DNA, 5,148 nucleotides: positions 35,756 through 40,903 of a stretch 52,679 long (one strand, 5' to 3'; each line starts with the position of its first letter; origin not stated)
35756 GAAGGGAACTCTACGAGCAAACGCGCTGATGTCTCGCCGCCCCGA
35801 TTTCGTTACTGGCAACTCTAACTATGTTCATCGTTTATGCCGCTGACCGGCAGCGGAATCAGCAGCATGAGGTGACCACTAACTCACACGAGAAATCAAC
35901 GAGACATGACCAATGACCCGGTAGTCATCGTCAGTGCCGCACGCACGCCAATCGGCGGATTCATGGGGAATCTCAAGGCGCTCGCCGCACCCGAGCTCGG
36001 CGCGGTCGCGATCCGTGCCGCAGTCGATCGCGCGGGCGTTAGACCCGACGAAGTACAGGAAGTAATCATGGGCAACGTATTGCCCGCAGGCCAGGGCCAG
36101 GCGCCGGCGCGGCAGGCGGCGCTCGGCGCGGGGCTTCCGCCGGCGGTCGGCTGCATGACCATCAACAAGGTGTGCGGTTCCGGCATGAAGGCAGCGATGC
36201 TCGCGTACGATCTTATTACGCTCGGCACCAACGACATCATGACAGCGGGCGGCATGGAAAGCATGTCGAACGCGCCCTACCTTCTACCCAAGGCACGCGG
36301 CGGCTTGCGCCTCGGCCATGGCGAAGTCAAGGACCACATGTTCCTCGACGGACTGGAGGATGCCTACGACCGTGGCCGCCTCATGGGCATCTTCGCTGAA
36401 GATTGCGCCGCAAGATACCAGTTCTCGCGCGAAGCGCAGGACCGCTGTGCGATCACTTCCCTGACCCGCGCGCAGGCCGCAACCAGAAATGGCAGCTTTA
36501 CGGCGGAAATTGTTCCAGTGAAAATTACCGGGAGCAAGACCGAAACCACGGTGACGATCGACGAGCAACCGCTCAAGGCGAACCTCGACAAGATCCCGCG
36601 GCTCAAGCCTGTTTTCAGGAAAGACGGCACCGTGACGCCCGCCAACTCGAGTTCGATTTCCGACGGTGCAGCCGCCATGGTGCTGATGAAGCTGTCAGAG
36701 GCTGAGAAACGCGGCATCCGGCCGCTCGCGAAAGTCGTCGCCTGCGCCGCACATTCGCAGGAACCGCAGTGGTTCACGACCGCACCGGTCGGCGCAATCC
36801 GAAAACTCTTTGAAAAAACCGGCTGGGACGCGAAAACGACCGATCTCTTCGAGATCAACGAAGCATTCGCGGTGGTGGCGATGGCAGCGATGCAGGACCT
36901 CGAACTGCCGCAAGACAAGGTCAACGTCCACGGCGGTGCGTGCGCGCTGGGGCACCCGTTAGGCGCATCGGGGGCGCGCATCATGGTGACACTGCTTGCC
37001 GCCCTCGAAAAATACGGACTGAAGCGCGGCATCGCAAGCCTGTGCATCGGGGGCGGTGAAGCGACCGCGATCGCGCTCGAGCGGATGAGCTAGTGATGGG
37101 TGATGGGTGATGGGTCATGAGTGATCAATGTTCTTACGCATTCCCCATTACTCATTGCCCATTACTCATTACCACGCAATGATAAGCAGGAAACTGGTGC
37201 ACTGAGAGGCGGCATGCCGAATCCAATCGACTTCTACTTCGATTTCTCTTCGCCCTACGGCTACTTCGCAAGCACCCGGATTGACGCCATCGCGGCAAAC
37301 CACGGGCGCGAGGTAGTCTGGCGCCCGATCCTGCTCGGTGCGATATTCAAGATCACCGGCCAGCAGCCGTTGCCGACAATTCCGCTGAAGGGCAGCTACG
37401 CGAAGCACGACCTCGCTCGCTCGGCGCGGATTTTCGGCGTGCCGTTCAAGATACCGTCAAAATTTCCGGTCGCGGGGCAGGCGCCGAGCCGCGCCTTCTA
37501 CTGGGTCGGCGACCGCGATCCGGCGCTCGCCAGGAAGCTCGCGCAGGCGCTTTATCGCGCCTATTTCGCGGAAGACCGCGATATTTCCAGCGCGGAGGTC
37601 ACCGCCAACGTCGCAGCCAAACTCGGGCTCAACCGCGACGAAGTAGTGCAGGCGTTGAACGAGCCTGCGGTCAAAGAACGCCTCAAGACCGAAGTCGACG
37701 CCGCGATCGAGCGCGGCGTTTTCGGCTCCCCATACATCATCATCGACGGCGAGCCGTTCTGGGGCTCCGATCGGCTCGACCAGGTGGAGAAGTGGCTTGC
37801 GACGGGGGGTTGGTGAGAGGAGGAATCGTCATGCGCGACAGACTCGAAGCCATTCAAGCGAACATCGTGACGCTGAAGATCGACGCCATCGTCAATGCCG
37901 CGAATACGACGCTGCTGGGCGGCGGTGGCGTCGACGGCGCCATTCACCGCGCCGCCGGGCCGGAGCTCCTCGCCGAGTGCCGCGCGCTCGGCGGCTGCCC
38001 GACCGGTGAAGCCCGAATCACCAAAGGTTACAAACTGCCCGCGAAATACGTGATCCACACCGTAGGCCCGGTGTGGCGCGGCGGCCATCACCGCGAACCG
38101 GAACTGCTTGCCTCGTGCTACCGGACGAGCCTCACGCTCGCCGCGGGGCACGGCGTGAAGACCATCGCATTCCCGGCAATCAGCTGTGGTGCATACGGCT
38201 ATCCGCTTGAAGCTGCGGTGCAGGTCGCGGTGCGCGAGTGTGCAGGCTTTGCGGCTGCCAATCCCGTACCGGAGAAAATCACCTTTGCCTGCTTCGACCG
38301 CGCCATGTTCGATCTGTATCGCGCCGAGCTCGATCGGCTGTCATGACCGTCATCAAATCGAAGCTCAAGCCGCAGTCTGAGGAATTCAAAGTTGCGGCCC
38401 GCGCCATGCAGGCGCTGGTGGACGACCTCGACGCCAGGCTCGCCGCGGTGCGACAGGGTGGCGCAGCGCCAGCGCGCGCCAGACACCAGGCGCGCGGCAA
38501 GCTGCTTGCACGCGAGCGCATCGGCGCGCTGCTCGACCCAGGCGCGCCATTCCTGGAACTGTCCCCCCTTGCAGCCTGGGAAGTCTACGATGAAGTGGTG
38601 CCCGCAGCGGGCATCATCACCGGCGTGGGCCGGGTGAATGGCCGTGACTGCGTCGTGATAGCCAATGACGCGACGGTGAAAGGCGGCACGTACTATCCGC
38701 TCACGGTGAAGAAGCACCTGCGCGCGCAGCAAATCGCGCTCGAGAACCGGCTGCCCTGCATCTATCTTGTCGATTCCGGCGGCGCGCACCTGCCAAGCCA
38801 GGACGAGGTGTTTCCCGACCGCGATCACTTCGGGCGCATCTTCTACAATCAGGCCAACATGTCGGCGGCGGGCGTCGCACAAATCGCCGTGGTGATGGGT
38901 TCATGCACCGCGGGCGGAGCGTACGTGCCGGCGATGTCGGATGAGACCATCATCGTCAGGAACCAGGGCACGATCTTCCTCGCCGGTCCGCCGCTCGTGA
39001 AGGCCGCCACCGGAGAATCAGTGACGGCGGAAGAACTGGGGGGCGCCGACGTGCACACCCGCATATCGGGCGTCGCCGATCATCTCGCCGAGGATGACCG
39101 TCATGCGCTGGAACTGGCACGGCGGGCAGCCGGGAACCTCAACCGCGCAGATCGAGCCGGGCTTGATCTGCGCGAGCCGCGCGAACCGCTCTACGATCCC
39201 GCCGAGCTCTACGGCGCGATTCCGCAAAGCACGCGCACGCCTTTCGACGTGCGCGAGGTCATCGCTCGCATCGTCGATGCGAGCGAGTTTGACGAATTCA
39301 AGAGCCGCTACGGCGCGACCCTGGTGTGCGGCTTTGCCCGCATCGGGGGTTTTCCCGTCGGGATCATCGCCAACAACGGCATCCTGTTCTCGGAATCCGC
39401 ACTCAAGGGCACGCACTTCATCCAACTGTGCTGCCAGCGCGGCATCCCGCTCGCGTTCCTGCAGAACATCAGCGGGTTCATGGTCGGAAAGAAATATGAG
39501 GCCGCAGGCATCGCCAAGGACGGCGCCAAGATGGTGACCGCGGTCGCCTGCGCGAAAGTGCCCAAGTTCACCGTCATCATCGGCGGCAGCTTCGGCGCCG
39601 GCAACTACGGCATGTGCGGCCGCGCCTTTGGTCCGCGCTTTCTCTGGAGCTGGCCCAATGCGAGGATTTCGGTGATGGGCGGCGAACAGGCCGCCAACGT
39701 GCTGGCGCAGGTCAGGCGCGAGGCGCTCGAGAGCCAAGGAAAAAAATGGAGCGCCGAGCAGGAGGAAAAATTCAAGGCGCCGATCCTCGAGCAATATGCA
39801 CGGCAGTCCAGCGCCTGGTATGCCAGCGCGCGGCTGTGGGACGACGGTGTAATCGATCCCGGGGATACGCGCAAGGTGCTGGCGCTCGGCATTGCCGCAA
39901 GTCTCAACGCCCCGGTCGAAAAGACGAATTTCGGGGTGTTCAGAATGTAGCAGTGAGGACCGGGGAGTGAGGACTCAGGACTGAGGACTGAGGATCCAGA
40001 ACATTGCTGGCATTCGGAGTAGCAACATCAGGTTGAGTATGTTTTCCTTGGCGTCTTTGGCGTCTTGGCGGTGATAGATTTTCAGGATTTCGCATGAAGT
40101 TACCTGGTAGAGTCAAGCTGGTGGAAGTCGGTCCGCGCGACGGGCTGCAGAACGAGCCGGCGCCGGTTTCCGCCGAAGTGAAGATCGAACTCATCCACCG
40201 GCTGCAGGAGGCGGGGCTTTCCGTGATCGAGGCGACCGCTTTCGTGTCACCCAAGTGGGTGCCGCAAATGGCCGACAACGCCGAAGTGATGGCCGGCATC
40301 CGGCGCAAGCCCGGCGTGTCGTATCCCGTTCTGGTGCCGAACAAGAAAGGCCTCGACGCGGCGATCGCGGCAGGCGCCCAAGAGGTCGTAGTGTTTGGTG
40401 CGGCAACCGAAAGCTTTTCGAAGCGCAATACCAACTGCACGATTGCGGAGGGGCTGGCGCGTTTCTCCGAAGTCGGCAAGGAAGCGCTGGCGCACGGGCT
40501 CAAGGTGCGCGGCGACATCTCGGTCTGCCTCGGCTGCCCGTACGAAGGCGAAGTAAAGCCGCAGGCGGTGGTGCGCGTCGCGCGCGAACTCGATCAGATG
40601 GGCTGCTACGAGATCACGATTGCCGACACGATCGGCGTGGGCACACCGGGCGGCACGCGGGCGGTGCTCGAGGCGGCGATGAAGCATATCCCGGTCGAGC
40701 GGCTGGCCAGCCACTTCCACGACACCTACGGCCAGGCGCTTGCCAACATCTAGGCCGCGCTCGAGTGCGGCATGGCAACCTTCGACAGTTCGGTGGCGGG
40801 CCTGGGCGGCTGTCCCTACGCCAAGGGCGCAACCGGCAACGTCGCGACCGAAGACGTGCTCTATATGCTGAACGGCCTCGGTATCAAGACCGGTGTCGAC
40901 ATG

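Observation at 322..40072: Locus-specific tandem heptad/octad arrays arranged as complementary arms fill at least ten intergenic gaps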

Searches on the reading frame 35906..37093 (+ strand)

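Call 10: search_protein_families(library=pfam, proteins=[window:35906-37093:+])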
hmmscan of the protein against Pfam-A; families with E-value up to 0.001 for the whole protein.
window:35906-37093:+ (395 aa): 2 families
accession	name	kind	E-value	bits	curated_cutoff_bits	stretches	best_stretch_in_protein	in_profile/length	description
PF00108.29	Thiolase_N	-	1.4e-89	300.4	26.4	1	6-262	1-258/260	Thiolase, N-terminal domain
PF02803.24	Thiolase_C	-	1.6e-42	144.5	27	1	272-393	2-123/123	Thiolase, C-terminal domain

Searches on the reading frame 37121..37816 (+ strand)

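Call 10: search_protein_families(library=pfam, proteins=[window:37121-37816:+])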
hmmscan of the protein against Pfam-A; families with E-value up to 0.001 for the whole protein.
window:37121-37816:+ (231 aa): 1 family
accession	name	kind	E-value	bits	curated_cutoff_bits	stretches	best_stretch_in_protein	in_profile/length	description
PF01323.26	DSBA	-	9.2e-43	146.7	25.6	1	36-226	2-190/191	DSBA-like thioredoxin domain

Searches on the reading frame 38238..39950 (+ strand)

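Call 10: search_protein_families(library=pfam, proteins=[window:38238-39950:+])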
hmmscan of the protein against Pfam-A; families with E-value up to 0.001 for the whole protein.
window:38238-39950:+ (570 aa): 3 families
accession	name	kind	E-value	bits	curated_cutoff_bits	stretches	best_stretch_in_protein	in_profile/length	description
PF01039.27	Carboxyl_trans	-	5.8e-155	517.1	22.3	1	83-562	2-485/493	Carboxyl transferase domain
PF03255.19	ACCA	-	6.2e-08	32.6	23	1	125-242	93-215/310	Acetyl co-enzyme A carboxylase carboxyltransferase-like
PF06833.16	MdcE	-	7.7e-05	22.9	32.7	0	403-524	28-142/196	Malonate decarboxylase gamma subunit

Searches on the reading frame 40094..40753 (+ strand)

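Call 10: search_protein_families(library=pfam, proteins=[window:40094-40753:+])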
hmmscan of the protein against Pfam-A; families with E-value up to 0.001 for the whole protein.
window:40094-40753:+ (219 aa): 1 family
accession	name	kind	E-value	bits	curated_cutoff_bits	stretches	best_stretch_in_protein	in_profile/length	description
PF00682.25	HMGL-like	-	1.1e-39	136.8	29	1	6-218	1-204/260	HMGL-like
